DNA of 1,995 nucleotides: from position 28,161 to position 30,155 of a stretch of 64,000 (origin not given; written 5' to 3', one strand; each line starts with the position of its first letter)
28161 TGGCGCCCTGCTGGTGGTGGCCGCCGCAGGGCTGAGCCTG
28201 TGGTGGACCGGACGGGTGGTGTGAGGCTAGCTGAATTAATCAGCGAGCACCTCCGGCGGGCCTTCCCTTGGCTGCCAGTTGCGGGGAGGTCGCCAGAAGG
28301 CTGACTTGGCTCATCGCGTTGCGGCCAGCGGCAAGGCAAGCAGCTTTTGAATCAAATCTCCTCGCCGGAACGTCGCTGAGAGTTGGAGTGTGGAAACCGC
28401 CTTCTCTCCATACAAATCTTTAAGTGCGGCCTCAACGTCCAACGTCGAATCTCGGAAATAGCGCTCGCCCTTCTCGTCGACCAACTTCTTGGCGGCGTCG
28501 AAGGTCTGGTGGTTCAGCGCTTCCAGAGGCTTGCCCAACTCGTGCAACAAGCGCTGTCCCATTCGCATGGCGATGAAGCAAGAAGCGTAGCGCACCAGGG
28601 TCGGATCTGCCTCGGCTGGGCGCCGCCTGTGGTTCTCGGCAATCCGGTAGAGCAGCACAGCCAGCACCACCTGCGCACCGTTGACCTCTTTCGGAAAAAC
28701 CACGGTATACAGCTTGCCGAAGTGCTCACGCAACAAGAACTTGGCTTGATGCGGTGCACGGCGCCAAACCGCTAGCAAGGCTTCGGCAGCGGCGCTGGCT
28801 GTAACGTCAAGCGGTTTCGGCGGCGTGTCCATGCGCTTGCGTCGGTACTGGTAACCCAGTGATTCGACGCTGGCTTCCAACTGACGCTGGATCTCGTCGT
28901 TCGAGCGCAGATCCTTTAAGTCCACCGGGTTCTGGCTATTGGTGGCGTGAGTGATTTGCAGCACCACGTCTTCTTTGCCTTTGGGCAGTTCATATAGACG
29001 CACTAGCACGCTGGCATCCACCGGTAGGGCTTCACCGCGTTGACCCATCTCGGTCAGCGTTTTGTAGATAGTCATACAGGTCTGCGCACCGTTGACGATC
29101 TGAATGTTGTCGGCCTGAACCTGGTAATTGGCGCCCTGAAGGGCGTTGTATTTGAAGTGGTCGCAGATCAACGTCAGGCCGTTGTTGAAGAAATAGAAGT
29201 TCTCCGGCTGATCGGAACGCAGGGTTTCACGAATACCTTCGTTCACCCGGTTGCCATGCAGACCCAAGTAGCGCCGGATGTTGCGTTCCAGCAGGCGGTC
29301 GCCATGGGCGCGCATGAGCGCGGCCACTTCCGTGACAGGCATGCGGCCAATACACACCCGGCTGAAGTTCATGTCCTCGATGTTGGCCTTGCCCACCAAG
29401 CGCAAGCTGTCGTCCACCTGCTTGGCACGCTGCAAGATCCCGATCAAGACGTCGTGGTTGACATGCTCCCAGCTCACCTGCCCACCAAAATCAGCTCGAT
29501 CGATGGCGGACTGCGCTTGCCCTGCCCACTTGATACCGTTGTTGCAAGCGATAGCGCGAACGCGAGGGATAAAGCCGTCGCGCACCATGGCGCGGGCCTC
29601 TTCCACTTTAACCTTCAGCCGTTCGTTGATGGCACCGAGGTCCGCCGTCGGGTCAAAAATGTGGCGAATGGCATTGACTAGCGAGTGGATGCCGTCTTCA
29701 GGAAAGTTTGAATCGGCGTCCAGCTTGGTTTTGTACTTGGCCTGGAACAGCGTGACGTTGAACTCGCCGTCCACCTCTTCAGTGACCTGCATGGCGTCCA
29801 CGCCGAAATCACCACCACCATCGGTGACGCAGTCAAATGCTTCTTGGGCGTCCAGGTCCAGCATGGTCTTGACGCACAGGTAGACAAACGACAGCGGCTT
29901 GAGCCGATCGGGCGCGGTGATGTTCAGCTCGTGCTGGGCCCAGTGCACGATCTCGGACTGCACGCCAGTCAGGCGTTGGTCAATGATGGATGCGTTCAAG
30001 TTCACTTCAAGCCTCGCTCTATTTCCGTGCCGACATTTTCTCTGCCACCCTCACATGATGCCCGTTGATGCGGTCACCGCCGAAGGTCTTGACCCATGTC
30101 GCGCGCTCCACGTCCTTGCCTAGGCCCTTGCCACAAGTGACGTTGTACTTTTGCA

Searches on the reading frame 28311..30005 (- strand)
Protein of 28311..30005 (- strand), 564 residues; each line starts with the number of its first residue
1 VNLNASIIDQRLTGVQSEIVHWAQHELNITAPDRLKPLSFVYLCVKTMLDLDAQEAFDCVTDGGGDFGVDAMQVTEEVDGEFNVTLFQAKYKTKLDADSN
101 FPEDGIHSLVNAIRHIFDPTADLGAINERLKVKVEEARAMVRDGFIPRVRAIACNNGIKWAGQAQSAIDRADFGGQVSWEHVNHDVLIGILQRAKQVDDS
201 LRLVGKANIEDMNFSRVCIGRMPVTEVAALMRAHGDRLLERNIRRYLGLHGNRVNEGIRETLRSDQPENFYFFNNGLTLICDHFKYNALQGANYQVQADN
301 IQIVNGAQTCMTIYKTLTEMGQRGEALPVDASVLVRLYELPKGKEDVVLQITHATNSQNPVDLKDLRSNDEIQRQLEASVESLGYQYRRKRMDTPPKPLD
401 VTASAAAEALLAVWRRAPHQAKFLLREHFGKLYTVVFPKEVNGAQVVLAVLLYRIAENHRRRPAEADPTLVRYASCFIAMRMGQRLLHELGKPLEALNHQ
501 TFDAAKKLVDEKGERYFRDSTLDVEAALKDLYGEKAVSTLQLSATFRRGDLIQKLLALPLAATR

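Call 6: search_protein_families(library=pfam, proteins=[window:28311-30005:-], max_evalue=10)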
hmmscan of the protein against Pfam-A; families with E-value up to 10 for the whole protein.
window:28311-30005:- (564 aa): 2 families
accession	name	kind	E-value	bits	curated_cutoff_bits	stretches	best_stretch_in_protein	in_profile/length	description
PF10592.14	AIPR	-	3.3e-48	165.4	25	1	239-489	1-273/308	AIPR protein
PF06029.17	AlkA_N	-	0.00079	20.1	26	1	76-133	42-98/118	AlkA N-terminal domain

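Call 9: find_encoding_contigs(protein=window:28311-30005:-, flank=6000, max_places=8)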
Protein window:28311-30005:- (564 aa): 5 contigs read that carry it; 5 places shown.
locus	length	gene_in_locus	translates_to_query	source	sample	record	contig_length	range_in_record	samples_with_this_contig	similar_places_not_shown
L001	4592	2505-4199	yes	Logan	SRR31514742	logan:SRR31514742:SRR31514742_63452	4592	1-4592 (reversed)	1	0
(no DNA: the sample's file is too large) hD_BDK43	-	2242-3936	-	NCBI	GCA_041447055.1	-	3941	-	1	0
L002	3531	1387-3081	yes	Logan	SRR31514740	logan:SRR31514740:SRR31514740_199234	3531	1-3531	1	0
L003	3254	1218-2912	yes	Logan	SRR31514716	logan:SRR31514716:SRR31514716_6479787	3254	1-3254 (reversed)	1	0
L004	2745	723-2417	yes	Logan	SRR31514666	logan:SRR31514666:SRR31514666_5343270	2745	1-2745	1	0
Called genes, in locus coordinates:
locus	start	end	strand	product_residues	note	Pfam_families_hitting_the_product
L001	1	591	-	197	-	?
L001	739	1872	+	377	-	PF07995:GSDH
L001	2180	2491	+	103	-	-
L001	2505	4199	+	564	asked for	PF10592:AIPR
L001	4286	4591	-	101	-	?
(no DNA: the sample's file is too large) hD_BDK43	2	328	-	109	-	?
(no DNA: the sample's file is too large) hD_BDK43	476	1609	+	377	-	PF07995:GSDH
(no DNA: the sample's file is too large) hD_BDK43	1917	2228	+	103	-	-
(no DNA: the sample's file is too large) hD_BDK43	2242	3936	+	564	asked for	PF10592:AIPR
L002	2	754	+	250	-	?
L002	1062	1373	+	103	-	-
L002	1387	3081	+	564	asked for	PF10592:AIPR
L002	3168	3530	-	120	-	?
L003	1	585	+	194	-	?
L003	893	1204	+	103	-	-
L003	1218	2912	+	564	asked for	PF10592:AIPR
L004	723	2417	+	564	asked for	PF10592:AIPR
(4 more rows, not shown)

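Call 18: find_related_loci(query=window:28311-30005:-, collection=genome_contigs, flank=6000)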
Query window:28311-30005:- (564 aa) in genome_contigs; peptide patterns used: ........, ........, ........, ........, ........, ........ (x = any residue, [..] = any of these).
126 stretches matched a pattern; 84 encode a relative of the query (tblastn E <= 1e-3); the best 80 are kept; 80 distinct loci.
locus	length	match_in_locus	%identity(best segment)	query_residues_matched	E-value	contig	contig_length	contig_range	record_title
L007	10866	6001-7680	82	1-560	0e+0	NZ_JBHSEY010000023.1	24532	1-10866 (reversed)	Comamonas denitrificans strain CCUG 44425 platanus_K_default_23, whole genome shotgun sequence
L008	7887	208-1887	79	1-560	0e+0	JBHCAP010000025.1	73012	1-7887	MAG: Giesbergeria sp. isolate Z5-A1_MAG_35 Z5-A1__27034, whole genome shotgun sequence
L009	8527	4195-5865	78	1-557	0e+0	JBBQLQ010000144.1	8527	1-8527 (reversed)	MAG: Burkholderiales bacterium isolate Co_metawrap_486 Cmw_486_k141_19924840_length_8527_cov_17.3446, whole genome shotg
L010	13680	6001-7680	78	1-560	0e+0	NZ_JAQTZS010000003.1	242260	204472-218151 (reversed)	MAG: Malikia sp. isolate STC_66 NODE_97_length_242260_cov_47.847732_Sandtown_C, whole genome shotgun sequence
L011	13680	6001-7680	77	1-560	0e+0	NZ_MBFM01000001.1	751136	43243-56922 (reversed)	Thauera phenolivorans strain ZV1C Scaffold1, whole genome shotgun sequence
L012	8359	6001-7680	77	1-560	0e+0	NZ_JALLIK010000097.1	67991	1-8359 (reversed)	Thauera aromatica strain LG356 NODE_14_length_67991_cov_30.274352, whole genome shotgun sequence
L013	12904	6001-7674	76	1-558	0e+0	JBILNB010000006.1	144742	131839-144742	MAG: Rubrivivax sp. isolate ME2017-09-15_3300044707_group7_bin115 Rohwer_bin2279_scaffold_34_c1, whole genome shotgun se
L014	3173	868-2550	74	1-560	0e+0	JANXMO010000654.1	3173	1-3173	MAG: Burkholderiales bacterium isolate 337R_concoct_274_sub 337R_k141_680011, whole genome shotgun sequence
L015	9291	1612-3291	69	1-560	0e+0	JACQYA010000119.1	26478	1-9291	MAG: Betaproteobacteria bacterium isolate NC_groundwater_1529_Pr4_S-0.65um_63_14 SR1-18-Sp65_coassembly_scaffold_323622,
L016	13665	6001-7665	71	1-555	0e+0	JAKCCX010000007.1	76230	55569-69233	MAG: Proteobacteria bacterium isolate YS1.bin28 NODE_145_length_76230_cov_6.463753, whole genome shotgun sequence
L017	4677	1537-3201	70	1-555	0e+0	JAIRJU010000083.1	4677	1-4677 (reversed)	MAG: Pseudomonadales bacterium isolate Ast373_bin18 k119_1357719, whole genome shotgun sequence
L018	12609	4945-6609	69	1-555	0e+0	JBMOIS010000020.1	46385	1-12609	MAG: Chlorobium sp. isolate Deming_bin.463 contig1342, whole genome shotgun sequence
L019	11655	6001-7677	69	1-559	0e+0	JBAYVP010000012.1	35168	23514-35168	MAG: Sulfuricellaceae bacterium isolate SO_2016_LW3_62 scaffold01874_LW162_2016, whole genome shotgun sequence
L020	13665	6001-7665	70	1-555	0e+0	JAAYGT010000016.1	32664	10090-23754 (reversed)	MAG: Alcaligenaceae bacterium isolate AS09scLD_262 20480_AS09, whole genome shotgun sequence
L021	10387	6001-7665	68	1-555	0e+0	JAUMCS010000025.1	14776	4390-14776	MAG: Burkholderiaceae bacterium isolate G_BURK1 NODE_4287_length_14776_cov_2.015632, whole genome shotgun sequence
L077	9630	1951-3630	69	1-560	0e+0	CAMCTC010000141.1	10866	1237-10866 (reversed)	MAG: Bordetella parapertussis isolate MiH-16apr19-37 genome assembly, contig: MiH-16apr19-C13070, whole genome shotgun s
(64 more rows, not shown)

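Call 25: search_protein_families(library=padloc, proteins=[L011:19-1908:+, L011:1905-2600:+, L011:2543-6001:+, L011:6001-7689:+, L011:7759-10068:+, L011:10110-12155:+, L011:12152-13594:+, window:28311-30005:-], max_evalue=0.001)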
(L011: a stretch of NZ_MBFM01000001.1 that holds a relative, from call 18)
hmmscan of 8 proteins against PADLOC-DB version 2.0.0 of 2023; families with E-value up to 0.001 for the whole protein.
L011:19-1908:+ (629 aa): 4 families
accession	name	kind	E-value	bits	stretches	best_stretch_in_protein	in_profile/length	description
PDLC02489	BrxC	-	1.4e-214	713.5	1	2-629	524-1145/1146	BrxC-PglY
PDLC02471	BrxC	-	3.3e-08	30.1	1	116-315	627-832/1190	BrxC-PglY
PDLC02479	BrxC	-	5e-08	29.7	1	117-336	622-838/1172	BrxC-PglY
PDLC02483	BrxC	-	2e-05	20.8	0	276-315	815-854/1212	BrxC-PglY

L011:1905-2600:+ (231 aa): 0 families

L011:2543-6001:+ (1152 aa): 38 families (the best 25 are shown)
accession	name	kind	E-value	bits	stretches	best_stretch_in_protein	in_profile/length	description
PDLC02528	PglX|PglXI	-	0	1664.3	1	21-1151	1-1123/1125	PglX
PDLC02535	PglX|PglXI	-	1.7e-188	626.5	1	21-764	3-728/731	PglX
PDLC02534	PglX|PglXI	-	3.1e-102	340.6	1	765-1147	1-379/389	PglX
PDLC02521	PglX|PglXI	-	1.3e-82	276.3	2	161-640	165-610/1174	PglX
PDLC03600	REase_MTase_IIG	-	5.6e-70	234.5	3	185-375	189-366/1205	Type IIG restriction enzyme-methyltransferase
PDLC02525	PglX|PglXI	-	2.4e-63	212.7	2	309-620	284-562/607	PglX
PDLC02523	PglX|PglXI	-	8.6e-55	184.1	4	506-636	556-684/1428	PglX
PDLC02518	PglX|PglXI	-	3.3e-44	149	3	306-615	305-614/1412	PglX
PDLC02524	PglX|PglXI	-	2.1e-38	130.3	2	307-646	123-430/722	PglX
PDLC02641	DrmMI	-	3.1e-38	129.3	1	190-615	191-581/1161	DrmMI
PDLC02522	PglX|PglXI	-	1.9e-34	116.7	2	308-618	422-708/1218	PglX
PDLC02527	PglX|PglXI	-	1e-31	107.6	3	200-331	198-325/1332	PglX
PDLC02526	PglX|PglXI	-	7e-25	85.5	3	197-261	185-251/640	PglX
PDLC02517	PglX|PglXI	-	1.1e-20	71.7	1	503-617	6-118/707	PglX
PDLC02519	PglX|PglXI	-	4.4e-19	65.7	1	197-600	181-572/1241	PglX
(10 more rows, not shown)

L011:6001-7689:+ (562 aa): 2 families
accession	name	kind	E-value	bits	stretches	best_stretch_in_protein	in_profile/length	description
PDLC02357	AbiU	-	6.7e-48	162.1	1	40-489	28-479/537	AbiU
PDLC02207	MzaE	-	1.2e-19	68.3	1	229-379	235-385/598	-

L011:7759-10068:+ (769 aa): 7 families
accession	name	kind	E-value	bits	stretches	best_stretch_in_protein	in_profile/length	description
PDLC02566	PglZ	-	6.7e-293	971.7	1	2-769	4-773/774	PglZ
PDLC02561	PglZ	-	1.1e-14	51.6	2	548-677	584-719/840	PglZ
PDLC02559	PglZ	-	5.4e-07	26.2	0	436-489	473-526/860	PglZ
PDLC02564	PglZ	-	8.2e-07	25.8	0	652-673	703-724/855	PglZ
PDLC02545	PglZ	-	0.00011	18.8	1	437-687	405-650/750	PglZ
PDLC02547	PglZ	-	0.00015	18.1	0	650-686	707-744/855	PglZ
PDLC02563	PglZ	-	0.00022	17.6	0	651-676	689-714/831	PglZ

L011:10110-12155:+ (681 aa): 5 families
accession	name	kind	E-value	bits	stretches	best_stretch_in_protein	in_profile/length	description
PDLC02506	BrxL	-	3.7e-303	1005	1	2-679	4-677/680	BrxL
PDLC02508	BrxL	-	1.2e-157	524.2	1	4-491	2-482/698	BrxL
PDLC02509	BrxL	-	1.4e-101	338.7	2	155-475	198-519/535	BrxL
PDLC02505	BrxL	-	6.7e-74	247.5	1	4-470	2-472/482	BrxL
PDLC02507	BrxL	-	2e-52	176.6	1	8-454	16-456/482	BrxL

L011:12152-13594:+ (480 aa): 1 family
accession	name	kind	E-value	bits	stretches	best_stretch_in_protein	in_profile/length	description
PDLC05053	PDC-S62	-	1.3e-27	94.6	1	6-478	99-559/566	-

window:28311-30005:- (564 aa): 2 families
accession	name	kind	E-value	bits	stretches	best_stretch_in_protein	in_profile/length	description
PDLC02357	AbiU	-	5.3e-45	152.6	1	40-489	28-479/537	AbiU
PDLC02207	MzaE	-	2.6e-18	63.9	1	228-379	234-385/598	-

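Call 26: search_protein_families(library=ncbifam, proteins=[L011:19-1908:+, L011:1905-2600:+, L011:2543-6001:+, L011:6001-7689:+, L011:7759-10068:+, L011:10110-12155:+, L011:12152-13594:+, L013:2574-5999:+, L007:2502-5999:+], max_evalue=0.001)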
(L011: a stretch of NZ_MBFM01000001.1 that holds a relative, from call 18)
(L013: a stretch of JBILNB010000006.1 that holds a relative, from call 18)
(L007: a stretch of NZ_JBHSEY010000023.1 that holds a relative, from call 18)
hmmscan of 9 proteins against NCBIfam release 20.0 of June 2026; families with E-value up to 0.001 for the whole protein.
L011:19-1908:+ (629 aa): 1 family
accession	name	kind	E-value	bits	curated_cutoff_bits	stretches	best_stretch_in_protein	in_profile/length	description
NF033441.0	BREX_BrxC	hypoth_equivalog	9.1e-107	358.7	400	1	2-618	523-1172/1173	BREX system P-loop protein BrxC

L011:1905-2600:+ (231 aa): 0 families

L011:2543-6001:+ (1152 aa): 4 families
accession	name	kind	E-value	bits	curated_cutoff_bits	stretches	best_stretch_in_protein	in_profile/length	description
NF033452.1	BREX_1_MTaseX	exception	7.1e-94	315.6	500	2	162-831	170-861/1210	BREX-1 system adenine-specific DNA-methyltransferase PglX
NF033455.1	BREX_6_MTaseX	exception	4.5e-60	203.3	900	4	509-644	552-685/1319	BREX-6 system adenine-specific DNA-methyltransferase PglX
NF033454.1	BREX_5_MTaseX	exception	2.6e-49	167.8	900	2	186-628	174-617/1404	BREX-5 system adenine-specific DNA-methyltransferase PglX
NF033451.1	BREX_2_MTaseX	equivalog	8.3e-13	47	400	1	307-377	222-292/1185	BREX-2 system adenine-specific DNA-methyltransferase PglX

L011:6001-7689:+ (562 aa): 1 family
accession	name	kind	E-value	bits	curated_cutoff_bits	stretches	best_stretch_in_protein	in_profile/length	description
NF041935.1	MzaE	equivalog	3.1e-21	75.5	1050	1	228-378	233-383/593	MZA anti-phage system associated AIPR family protein MzaE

L011:7759-10068:+ (769 aa): 3 families
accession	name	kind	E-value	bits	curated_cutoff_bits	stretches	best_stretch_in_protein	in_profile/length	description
NF033450.1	BREX_PglZ_1_B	equivalog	8e-271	900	400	1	3-673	2-674/675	BREX-1 system phosphatase PglZ type B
NF033443.1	BREX_PglZ_6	exception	1.1e-10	40.5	400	1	554-722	612-779/958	BREX-6 system phosphatase PglZ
NF033444.1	BREX_PglZ_5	exception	1.9e-08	32.8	250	1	441-623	458-643/704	BREX-5 system phosphatase PglZ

L011:10110-12155:+ (681 aa): 6 families
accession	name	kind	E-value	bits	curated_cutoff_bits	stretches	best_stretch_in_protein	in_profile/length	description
TIGR02653.1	Lon_rel_chp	hypoth_equivalog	4.7e-190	633.3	628.25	1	4-679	2-672/675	protease Lon-related BREX system protein BrxL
TIGR02688.1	TIGR02688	equivalog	4.1e-136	454.2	329.3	1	13-462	4-448/449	BREX system Lon protease-like protein BrxL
NF008053.0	PRK10787.1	equivalog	7.9e-08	30.8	891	1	519-678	610-770/784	endopeptidase La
TIGR00763.1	lon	equivalog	3.2e-07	29.2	608.05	1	582-677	698-793/795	endopeptidase La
TIGR02902.1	spore_lonB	equivalog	2.4e-06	26.5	723.3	1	546-655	404-511/531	ATP-dependent protease LonB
TIGR02903.1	spore_lon_C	equivalog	0.00021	19.9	678.8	1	562-652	503-592/615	Lon family ATP-dependent protease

L011:12152-13594:+ (480 aa): 0 families

L013:2574-5999:+ (1141 aa): 4 families
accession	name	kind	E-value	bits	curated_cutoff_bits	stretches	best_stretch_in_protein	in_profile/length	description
NF033452.1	BREX_1_MTaseX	exception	3.4e-98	329.9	500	2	70-811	70-862/1210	BREX-1 system adenine-specific DNA-methyltransferase PglX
NF033455.1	BREX_6_MTaseX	exception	4e-58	196.9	900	4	485-605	552-667/1319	BREX-6 system adenine-specific DNA-methyltransferase PglX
NF033454.1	BREX_5_MTaseX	exception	1.8e-44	151.8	900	3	284-566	301-577/1404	BREX-5 system adenine-specific DNA-methyltransferase PglX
NF033451.1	BREX_2_MTaseX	equivalog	3.3e-12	45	400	1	283-354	222-293/1185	BREX-2 system adenine-specific DNA-methyltransferase PglX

L007:2502-5999:+ (1165 aa): 4 families
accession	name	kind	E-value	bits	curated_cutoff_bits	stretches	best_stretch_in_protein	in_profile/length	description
NF033452.1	BREX_1_MTaseX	exception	6.1e-98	329.1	500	2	147-803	170-860/1210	BREX-1 system adenine-specific DNA-methyltransferase PglX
NF033455.1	BREX_6_MTaseX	exception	1.2e-58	198.6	900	4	435-610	514-681/1319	BREX-6 system adenine-specific DNA-methyltransferase PglX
NF033454.1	BREX_5_MTaseX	exception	7.7e-44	149.6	900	3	276-589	298-608/1404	BREX-5 system adenine-specific DNA-methyltransferase PglX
NF033451.1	BREX_2_MTaseX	equivalog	4.7e-13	47.8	400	1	278-349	222-293/1185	BREX-2 system adenine-specific DNA-methyltransferase PglX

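Call 56: search_solved_structures(query=L013:2574-5999:+, max_evalue=0.001)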
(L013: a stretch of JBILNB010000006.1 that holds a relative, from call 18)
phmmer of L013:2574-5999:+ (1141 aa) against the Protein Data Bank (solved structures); distinct sequences matched with E-value up to 0.001: 4.
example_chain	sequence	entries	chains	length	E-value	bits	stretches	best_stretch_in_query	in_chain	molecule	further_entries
8c45_A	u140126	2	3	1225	6.7e-45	156.3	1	177-592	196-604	site-specific DNA-methyltransferase (adenine-specific)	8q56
9ewz_C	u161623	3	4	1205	6.8e-44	153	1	177-592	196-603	Adenine-specific methyltransferase BrxX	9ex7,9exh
8zek_A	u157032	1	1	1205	8.1e-44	152.8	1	177-592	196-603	site-specific DNA-methyltransferase (adenine-specific)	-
5ybb_A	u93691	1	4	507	0.00093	20.1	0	481-602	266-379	Type I restriction-modification system methyltransferase subunit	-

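Call 57: search_protein_families(library=padloc, proteins=[L077:3891-5207:+, L077:178-1896:+, L077:3629-3889:+, L077:5816-6382:+, L077:6786-8162:+], max_evalue=0.001)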
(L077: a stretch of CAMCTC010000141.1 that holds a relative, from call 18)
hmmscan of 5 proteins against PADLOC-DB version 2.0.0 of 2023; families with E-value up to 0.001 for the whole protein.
L077:3891-5207:+ (438 aa): 125 families (the best 25 are shown)
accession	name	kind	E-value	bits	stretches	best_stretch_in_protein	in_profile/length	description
PDLC00307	PtuA1|PtuA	-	2.1e-170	565.3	1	1-431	1-417/424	AAA ATPase domain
PDLC00270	PtuA1|PtuA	-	6e-114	379.5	1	2-429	215-618/627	AAA ATPase domain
PDLC02980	AriA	-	2.8e-38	130.6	1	24-320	1-304/304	-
PDLC00271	PtuA1|PtuA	-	2.6e-24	84.5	2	262-325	272-328/421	AAA ATPase domain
PDLC00278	PtuA1|PtuA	-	2e-22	78.1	2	226-325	246-337/436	AAA ATPase domain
PDLC00305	PtuA1|PtuA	-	2.9e-21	74.2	2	271-324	247-293/392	AAA ATPase domain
PDLC00298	PtuA1|PtuA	-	6.4e-20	69.6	1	270-331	283-337/423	AAA ATPase domain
PDLC00310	PtuA1|PtuA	-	9.5e-20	69.1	1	229-323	252-338/443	AAA ATPase domain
PDLC02913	ATPase_I-A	-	9.8e-20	69.1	1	263-324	358-412/508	-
PDLC00311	PtuA1|PtuA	-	2.9e-19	67.4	2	267-323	306-355/455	AAA ATPase domain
PDLC00299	PtuA1|PtuA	-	6.6e-19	66.3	1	265-323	374-425/535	AAA ATPase domain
PDLC00269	PtuA1|PtuA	-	6.7e-19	66.5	1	221-389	243-403/446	AAA ATPase domain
PDLC00304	PtuA1|PtuA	-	7.3e-19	66.2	1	220-415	244-416/444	AAA ATPase domain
PDLC00295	PtuA1|PtuA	-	1.1e-18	65.6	1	226-386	251-391/451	AAA ATPase domain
PDLC00277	PtuA1|PtuA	-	3.4e-17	60.8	1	267-325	284-334/423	AAA ATPase domain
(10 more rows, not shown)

L077:178-1896:+ (572 aa): 26 families (the best 25 are shown)
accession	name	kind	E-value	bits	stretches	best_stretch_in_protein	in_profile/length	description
PDLC02335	AbiLi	-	1.1e-98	328.3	1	128-552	43-294/326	AbiLi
PDLC02980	AriA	-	1.5e-35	121.6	1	182-494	2-304/304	-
PDLC04180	HEC-01A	-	2.5e-17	61.1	1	405-514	235-342/382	-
PDLC04426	PDC-M12A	-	6.2e-17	60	2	134-267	1-122/369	-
PDLC04178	HEC-01A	-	3.1e-14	50.8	1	183-520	32-357/399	-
PDLC04176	HEC-01A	-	2.5e-12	44.9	2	182-257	26-102/371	-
PDLC04182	HEC-01A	-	6.5e-11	39.8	1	421-515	281-371/406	-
PDLC04391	PDC-M07A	-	2.2e-10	38.1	1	420-496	278-352/412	-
PDLC04392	PDC-M07A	-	1.2e-09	35.8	1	423-496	283-354/432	-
PDLC04179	HEC-01A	-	7e-09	33.3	1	421-519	335-428/459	-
PDLC04393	PDC-M07A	-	2.3e-08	31.4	1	427-519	289-381/435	-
PDLC02979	AriA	-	2.6e-08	32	0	417-490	291-370/373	-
PDLC04175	HEC-01A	-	4.1e-08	30.7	1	419-514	242-331/363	-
PDLC04177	HEC-01A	-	6.6e-08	30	1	427-534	278-377/393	-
PDLC04389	PDC-M07A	-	6.9e-08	29.9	1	445-522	324-402/443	-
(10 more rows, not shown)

L077:3629-3889:+ (86 aa): 1 family
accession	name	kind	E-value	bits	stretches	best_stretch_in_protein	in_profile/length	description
PDLC02528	PglX|PglXI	-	1.1e-08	31.3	1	39-83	1069-1119/1125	PglX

L077:5816-6382:+ (188 aa): 0 families

L077:6786-8162:+ (458 aa): 118 families (the best 25 are shown)
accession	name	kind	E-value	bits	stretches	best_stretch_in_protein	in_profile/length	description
PDLC04182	HEC-01A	-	8.4e-159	526.9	1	53-438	2-404/406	-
PDLC04144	HEC-01B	-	2.4e-113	377.3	1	54-439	2-394/395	-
PDLC04178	HEC-01A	-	6.3e-52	174.9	1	52-401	6-347/399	-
PDLC04183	HEC-01A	-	7.6e-49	164.8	2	207-435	167-399/402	-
PDLC04175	HEC-01A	-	3.4e-41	139.5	2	246-433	171-357/363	-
PDLC04177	HEC-01A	-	1.3e-38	131.1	1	73-435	24-389/393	-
PDLC04176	HEC-01A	-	6.5e-38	129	1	55-437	3-368/371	-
PDLC04184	HEC-01A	-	4.8e-34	116.2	2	218-397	206-407/464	-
PDLC04180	HEC-01A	-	1.8e-32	111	1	55-425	3-362/382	-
PDLC04179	HEC-01A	-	3.9e-31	106.6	2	238-432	256-449/459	-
PDLC02980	AriA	-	7.9e-30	102.8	2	270-386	195-304/304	-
PDLC02335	AbiLi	-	9.6e-27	91.9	1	38-435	33-282/326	AbiLi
PDLC04541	PDC-M25A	-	1.4e-26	91.5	2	238-417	169-346/380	-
PDLC04391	PDC-M07A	-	5e-26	89.6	2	253-433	208-400/412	-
PDLC04389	PDC-M07A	-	2.7e-24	84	2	253-432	220-421/443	-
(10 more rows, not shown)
